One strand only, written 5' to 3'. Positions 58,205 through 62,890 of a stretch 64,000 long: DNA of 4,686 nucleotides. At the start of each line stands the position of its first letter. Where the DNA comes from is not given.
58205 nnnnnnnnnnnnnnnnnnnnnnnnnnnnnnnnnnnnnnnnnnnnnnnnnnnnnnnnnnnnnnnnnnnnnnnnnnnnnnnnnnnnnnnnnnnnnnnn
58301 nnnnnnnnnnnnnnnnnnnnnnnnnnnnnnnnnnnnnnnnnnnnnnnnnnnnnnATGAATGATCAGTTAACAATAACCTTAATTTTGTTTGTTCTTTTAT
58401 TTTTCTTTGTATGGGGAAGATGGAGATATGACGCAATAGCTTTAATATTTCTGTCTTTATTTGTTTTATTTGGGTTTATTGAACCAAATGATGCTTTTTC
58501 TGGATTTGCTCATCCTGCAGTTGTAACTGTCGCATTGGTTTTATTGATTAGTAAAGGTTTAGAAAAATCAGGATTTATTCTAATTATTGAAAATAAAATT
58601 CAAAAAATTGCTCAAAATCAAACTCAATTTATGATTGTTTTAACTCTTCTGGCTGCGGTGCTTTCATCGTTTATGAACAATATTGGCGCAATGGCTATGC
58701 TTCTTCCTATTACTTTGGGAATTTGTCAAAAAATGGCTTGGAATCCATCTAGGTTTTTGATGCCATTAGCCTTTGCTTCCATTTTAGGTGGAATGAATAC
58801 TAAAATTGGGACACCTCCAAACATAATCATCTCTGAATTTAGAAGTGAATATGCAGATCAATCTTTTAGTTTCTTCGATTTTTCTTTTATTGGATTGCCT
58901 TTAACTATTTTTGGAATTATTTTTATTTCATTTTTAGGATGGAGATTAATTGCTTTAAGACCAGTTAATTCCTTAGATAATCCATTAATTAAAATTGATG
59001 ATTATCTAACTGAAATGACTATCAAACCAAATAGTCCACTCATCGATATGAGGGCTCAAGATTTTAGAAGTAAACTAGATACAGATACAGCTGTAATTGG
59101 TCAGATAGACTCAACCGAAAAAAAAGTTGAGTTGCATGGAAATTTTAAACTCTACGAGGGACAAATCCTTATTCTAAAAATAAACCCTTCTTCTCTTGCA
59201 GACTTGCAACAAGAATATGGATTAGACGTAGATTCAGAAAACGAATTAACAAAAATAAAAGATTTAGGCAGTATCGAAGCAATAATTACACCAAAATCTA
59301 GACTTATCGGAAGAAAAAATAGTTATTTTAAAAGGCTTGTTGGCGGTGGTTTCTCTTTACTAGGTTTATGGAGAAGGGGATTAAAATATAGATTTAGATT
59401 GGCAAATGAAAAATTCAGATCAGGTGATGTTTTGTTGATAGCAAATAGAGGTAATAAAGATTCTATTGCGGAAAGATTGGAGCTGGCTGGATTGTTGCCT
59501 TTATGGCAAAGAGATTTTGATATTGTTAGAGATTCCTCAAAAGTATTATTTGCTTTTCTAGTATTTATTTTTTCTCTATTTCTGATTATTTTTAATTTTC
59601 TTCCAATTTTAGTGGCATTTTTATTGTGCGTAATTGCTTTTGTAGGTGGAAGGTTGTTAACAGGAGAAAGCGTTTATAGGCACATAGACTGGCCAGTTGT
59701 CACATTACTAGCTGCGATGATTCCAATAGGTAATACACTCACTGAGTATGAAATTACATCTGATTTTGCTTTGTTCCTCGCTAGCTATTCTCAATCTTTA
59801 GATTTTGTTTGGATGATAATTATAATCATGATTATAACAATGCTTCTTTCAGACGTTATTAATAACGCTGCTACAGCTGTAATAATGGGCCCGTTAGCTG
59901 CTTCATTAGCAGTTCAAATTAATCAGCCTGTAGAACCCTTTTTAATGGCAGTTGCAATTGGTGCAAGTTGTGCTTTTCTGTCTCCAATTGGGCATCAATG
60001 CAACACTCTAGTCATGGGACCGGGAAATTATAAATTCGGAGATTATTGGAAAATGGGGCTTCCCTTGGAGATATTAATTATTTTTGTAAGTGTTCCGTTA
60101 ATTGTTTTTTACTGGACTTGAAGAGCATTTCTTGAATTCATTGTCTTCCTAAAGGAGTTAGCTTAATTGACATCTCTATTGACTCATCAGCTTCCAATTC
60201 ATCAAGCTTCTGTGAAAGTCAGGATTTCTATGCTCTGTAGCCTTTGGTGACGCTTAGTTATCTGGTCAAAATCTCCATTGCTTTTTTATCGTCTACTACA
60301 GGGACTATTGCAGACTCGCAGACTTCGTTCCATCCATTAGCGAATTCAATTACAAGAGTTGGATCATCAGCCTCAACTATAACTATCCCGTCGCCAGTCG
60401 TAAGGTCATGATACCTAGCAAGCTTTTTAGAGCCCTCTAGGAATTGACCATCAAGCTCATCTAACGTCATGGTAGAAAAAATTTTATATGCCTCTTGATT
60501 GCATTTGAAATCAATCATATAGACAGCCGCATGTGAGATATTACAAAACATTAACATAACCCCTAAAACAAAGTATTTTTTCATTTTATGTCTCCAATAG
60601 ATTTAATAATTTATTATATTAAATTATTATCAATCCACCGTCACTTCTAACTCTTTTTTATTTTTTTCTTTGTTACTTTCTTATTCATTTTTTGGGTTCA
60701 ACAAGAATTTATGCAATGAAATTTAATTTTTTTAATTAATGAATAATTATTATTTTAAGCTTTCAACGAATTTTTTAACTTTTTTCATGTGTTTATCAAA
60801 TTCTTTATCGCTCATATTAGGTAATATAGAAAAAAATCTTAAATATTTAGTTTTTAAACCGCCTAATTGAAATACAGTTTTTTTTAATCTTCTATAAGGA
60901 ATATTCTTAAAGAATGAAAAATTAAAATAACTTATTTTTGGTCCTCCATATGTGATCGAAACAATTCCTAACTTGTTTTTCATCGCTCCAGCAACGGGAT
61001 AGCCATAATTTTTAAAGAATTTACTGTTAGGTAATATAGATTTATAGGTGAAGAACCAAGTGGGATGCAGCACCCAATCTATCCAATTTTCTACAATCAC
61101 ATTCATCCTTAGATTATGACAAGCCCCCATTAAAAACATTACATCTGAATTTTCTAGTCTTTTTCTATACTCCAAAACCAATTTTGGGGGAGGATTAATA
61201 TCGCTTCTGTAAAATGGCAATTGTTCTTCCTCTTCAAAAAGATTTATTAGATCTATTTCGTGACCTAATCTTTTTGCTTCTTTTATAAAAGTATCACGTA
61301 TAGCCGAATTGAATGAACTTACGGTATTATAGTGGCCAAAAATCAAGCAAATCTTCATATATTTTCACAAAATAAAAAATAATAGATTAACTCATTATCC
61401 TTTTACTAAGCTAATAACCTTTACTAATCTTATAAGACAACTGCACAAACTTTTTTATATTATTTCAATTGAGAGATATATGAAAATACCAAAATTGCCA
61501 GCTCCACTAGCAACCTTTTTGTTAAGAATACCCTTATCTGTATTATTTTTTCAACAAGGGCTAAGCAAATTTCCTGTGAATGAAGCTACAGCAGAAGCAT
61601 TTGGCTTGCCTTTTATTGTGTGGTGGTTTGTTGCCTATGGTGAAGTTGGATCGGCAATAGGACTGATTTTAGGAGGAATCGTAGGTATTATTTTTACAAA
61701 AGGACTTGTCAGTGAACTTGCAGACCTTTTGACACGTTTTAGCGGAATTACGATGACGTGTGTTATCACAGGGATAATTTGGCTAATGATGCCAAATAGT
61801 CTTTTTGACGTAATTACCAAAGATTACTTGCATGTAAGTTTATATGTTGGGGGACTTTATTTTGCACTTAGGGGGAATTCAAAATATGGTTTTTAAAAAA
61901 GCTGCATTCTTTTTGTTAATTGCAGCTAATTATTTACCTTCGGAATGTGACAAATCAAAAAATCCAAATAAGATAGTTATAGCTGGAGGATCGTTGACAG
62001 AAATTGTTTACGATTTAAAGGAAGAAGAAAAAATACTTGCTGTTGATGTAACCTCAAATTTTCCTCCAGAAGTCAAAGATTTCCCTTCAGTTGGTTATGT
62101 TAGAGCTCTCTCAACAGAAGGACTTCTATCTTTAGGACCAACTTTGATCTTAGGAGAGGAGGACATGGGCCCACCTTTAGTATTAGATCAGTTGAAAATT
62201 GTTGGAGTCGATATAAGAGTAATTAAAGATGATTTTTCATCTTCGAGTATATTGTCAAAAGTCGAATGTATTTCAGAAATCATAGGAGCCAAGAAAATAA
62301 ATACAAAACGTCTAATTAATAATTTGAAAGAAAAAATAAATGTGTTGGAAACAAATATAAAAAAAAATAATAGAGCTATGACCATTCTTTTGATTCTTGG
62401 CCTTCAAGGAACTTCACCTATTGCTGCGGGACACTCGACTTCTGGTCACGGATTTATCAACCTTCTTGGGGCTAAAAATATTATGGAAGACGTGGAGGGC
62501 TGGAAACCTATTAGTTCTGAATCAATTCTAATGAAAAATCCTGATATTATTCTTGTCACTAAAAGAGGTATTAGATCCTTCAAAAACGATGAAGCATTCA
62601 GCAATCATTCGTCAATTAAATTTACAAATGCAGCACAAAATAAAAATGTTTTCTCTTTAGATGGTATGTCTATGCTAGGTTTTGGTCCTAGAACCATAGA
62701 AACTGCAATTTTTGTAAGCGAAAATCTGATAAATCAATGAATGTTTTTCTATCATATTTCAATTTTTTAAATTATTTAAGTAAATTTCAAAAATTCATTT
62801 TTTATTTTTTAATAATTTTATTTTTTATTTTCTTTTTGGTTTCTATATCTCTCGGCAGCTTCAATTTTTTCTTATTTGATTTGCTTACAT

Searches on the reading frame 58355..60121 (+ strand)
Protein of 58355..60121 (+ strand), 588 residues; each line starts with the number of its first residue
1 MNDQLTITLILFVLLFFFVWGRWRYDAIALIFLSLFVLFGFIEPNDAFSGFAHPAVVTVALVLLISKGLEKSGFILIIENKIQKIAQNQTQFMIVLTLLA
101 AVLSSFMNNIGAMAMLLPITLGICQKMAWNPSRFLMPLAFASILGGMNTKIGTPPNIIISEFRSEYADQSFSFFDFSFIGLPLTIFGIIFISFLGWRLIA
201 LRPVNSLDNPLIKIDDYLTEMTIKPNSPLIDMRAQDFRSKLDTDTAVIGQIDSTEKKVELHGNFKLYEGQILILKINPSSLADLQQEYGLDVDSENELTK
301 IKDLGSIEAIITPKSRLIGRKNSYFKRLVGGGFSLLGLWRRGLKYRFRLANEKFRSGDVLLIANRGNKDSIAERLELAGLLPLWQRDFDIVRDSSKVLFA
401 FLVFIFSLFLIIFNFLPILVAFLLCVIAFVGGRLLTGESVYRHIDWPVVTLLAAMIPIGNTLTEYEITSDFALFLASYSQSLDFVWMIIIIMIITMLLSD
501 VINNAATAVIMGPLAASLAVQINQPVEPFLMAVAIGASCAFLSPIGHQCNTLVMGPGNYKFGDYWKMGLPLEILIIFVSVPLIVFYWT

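Call 6: search_protein_families(library=pfam, proteins=[window:58355-60121:+], max_evalue=0.1)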
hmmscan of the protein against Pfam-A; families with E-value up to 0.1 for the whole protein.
window:58355-60121:+ (588 aa): 3 families
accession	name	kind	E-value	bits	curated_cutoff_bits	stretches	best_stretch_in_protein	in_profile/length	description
PF03600.22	CitMHS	-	3.2e-82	276.8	31.9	2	16-536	2-336/336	Citrate transporter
PF00939.25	Na_sulph_symp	-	6.9e-22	78.5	27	2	403-587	275-466/472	Sodium:sulfate symporter transmembrane region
PF02080.26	TrkA_C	-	2.2e-10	40.7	27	1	218-286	1-68/71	TrkA-C domain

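Call 28: find_related_loci(query=window:58355-60121:+, collection=genome_contigs, flank=10000)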
Query window:58355-60121:+ (588 aa) in genome_contigs; peptide patterns used: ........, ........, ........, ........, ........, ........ (x = any residue, [..] = any of these).
44 stretches matched a pattern; 20 encode a relative of the query (tblastn E <= 1e-3); 20 distinct loci.
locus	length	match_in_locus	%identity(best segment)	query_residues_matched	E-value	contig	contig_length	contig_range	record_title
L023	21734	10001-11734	42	11-587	2e-139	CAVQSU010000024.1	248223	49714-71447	MAG: uncultured Chloroflexia bacterium isolate MFD09964.bin.2.199 genome assembly, contig: contig_48968, whole genome sh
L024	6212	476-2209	41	10-587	1e-130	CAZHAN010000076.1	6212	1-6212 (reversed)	MAG TPA_asm: uncultured Rhizobiaceae bacterium isolate binchicken_co46_149 genome assembly, contig: NODE_25814_length_62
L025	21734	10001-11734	40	11-587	6e-128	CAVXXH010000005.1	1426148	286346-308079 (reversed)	MAG: uncultured Chloroflexia bacterium isolate MFD04716.bin.1.227 genome assembly, contig: contig_6982, whole genome sho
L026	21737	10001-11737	36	10-587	1e-125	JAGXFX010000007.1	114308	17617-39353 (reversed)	MAG: Soehngenia sp. isolate LH_M25 k141_238474, whole genome shotgun sequence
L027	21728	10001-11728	40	15-587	3e-125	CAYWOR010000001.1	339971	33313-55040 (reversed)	MAG TPA_asm: uncultured bacterium isolate SRP241326_co3_316 genome assembly, contig: NODE_14_length_339971_cov_16.432783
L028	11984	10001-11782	38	1-587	1e-124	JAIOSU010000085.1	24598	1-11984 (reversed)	MAG: Clostridiales bacterium isolate SMBSF52 bin_38_k127_172811, whole genome shotgun sequence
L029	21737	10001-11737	36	10-587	7e-124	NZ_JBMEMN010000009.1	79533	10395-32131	Gudongella sp. DL1XJH-153 NODE_9_length_79533_cov_212.013857, whole genome shotgun sequence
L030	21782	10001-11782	37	1-587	1e-122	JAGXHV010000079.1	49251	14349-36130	MAG: Bacillota bacterium isolate LH_M70 k141_400420, whole genome shotgun sequence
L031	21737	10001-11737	36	10-587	1e-122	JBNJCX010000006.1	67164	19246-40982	MAG: Bacillota bacterium isolate Y23_7dBSe1.bin.15 NODE_140_length_67164_cov_17.247148, whole genome shotgun sequence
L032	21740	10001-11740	37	10-587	5e-121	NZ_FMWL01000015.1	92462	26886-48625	Acidaminobacter hydrogenoformans DSM 2784, whole genome shotgun sequence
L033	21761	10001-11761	36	2-587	3e-121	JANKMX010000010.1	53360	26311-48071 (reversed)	MAG: Gudongella sp. isolate M17C-05 NODE_10_length_53360_cov_4.285339, whole genome shotgun sequence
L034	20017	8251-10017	37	1-587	2e-120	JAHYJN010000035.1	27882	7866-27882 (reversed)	MAG: Brevefilum sp. isolate KA23 NODE_904_length_27920_cov_14.352967, whole genome shotgun sequence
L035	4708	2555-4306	39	2-587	3e-121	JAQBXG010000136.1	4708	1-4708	MAG: Proteobacteria bacterium isolate casp150-mb.269 NODE_43168_length_4708_cov_0.085268, whole genome shotgun sequence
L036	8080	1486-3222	37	10-587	1e-119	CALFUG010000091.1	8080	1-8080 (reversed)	MAG TPA_asm: uncultured Clostridia bacterium isolate SRR7299214_bin.53_CONCOCT_v1.1_MAG genome assembly, contig: ERZ7829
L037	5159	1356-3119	35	2-587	2e-119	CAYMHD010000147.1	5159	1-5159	MAG TPA_asm: uncultured Gudongella sp. isolate binchicken_co42_405 genome assembly, contig: NODE_31917_length_5159_cov_3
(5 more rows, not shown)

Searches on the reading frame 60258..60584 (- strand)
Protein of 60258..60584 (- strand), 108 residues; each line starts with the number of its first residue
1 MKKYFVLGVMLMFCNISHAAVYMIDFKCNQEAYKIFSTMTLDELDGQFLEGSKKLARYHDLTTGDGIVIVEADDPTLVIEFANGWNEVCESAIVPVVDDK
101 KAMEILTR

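Call 94: search_protein_families(library=pfam, proteins=[window:60258-60584:-], max_evalue=0.01)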
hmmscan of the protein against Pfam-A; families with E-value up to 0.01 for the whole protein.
window:60258-60584:- (108 aa): 2 families
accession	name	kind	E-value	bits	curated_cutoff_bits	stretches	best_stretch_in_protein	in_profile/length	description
PF11746.14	DUF3303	-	1.8e-14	54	21.2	1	27-107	13-89/92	Domain of unknown function (DUF3303)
PF03439.18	Spt5-NGN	-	0.0032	17.8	22.4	0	66-92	45-71/84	Early transcription elongation factor of RNA pol II, NGN section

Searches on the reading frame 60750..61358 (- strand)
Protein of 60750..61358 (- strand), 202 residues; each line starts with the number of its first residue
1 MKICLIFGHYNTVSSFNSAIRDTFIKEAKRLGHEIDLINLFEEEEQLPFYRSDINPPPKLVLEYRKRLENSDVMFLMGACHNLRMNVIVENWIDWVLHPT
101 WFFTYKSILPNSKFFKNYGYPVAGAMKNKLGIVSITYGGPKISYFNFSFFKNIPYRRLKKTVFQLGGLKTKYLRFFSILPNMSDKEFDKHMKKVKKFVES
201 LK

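Call 94: search_protein_families(library=pfam, proteins=[window:60750-61358:-], max_evalue=0.01)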
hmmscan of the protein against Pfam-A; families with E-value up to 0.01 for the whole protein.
window:60750-61358:- (202 aa): 2 families
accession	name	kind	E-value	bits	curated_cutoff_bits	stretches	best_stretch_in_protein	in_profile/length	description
PF02525.22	Flavodoxin_2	-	1.9e-17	64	27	1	1-149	1-146/198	Flavodoxin-like fold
PF03358.20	FMN_red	-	3e-06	27.3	24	1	1-96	1-96/152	NADPH-dependent FMN reductase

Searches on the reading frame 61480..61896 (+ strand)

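Call 94: search_protein_families(library=pfam, proteins=[window:61480-61896:+], max_evalue=0.01)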
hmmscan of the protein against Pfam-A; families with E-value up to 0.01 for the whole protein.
window:61480-61896:+ (138 aa): 1 family
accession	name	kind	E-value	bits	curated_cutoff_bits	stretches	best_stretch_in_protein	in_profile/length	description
PF07681.17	DoxX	-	7.8e-06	26.9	23.6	1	12-65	2-62/85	DoxX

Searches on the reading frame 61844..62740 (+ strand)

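Call 94: search_protein_families(library=pfam, proteins=[window:61844-62740:+], max_evalue=0.01)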
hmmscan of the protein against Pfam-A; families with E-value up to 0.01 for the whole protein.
window:61844-62740:+ (298 aa): 1 family
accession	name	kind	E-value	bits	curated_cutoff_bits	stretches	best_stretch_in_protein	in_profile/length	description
PF01497.23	Peripla_BP_2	-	9.3e-25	87.8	27.5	1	44-273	1-232/235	Periplasmic binding protein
